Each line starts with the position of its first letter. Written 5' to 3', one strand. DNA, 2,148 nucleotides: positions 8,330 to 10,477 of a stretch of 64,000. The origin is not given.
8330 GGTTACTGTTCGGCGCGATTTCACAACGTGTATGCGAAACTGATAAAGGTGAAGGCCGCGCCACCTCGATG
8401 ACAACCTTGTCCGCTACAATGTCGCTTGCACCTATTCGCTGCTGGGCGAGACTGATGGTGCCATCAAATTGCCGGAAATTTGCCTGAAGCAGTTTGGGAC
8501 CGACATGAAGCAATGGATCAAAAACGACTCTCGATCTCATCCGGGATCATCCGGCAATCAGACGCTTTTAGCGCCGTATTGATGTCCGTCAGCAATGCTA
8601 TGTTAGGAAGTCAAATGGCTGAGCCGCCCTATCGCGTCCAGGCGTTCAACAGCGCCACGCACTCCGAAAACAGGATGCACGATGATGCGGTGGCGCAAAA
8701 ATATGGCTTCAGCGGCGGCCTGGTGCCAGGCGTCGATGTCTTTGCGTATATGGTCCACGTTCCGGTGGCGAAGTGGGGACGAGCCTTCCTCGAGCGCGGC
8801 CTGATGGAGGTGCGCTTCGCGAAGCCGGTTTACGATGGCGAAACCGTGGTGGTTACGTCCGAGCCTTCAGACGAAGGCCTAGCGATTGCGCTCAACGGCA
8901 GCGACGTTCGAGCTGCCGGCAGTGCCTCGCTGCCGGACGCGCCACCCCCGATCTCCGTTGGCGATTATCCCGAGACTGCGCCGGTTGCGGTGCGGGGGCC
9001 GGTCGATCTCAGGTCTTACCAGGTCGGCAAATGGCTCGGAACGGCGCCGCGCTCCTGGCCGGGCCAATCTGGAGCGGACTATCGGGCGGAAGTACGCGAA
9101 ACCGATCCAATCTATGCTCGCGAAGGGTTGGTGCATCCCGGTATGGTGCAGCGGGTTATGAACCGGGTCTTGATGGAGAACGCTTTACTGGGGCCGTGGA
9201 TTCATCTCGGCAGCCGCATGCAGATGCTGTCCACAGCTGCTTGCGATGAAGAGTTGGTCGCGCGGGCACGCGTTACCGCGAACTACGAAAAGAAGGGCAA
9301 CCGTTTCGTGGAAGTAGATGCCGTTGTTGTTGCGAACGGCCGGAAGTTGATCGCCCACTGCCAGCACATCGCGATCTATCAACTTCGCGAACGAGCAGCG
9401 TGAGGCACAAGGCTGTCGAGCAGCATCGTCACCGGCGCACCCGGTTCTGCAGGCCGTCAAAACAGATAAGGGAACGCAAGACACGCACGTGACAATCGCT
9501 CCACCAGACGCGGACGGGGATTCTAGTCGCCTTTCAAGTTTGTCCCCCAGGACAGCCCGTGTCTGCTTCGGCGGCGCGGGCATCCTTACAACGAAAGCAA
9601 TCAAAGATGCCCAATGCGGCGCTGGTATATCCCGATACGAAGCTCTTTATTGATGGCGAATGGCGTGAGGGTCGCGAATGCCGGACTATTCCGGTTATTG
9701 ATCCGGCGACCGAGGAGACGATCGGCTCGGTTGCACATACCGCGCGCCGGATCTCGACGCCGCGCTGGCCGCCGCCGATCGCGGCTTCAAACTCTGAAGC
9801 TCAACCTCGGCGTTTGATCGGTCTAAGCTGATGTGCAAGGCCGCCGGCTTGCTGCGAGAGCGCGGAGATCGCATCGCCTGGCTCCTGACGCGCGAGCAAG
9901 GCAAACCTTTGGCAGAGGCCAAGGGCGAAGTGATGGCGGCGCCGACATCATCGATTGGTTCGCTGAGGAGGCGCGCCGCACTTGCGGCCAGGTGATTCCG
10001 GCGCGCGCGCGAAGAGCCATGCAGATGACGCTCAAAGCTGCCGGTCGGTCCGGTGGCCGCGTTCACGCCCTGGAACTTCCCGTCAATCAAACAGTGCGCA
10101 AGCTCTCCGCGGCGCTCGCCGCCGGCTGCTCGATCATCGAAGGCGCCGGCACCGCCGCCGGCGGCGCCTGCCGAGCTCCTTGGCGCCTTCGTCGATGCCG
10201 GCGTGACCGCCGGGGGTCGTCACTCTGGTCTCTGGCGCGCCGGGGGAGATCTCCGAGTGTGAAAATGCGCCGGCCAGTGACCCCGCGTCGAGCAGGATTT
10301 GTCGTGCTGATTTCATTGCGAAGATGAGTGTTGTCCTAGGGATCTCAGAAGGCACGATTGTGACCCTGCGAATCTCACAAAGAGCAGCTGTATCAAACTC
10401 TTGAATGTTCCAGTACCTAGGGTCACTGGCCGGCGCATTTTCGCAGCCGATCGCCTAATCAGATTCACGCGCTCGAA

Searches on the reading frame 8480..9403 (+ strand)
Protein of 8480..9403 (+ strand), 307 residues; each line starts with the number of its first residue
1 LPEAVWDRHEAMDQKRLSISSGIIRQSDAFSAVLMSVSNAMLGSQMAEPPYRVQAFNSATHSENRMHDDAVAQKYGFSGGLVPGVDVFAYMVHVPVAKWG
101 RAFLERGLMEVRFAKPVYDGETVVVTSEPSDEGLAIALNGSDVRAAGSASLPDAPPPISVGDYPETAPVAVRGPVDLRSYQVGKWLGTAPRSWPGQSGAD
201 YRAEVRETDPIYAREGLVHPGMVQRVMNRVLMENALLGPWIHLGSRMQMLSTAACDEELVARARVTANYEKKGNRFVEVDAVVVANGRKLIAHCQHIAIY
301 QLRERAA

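Call 8: search_protein_families(library=pfam, proteins=[window:8480-9403:+])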
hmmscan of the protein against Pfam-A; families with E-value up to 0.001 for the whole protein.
window:8480-9403:+ (307 aa): 2 families
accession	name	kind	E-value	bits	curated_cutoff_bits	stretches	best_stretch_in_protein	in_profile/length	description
PF01575.25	MaoC_dehydratas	-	2.7e-05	24.2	27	1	55-129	25-101/123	MaoC like domain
PF13452.11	FAS1_DH_region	-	0.00042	20.9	22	0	239-289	74-128/132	FAS1-like, dehydratase domain region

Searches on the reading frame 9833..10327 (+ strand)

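Call 53: search_protein_families(library=pfam, proteins=[window:9833-10327:+], max_evalue=0.01)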
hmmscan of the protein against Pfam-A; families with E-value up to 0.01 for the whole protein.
window:9833-10327:+ (164 aa): 1 family
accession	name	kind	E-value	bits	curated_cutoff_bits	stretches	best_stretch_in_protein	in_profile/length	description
PF00171.27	Aldedh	-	4.5e-06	25.9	23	1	31-102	88-158/461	Aldehyde dehydrogenase family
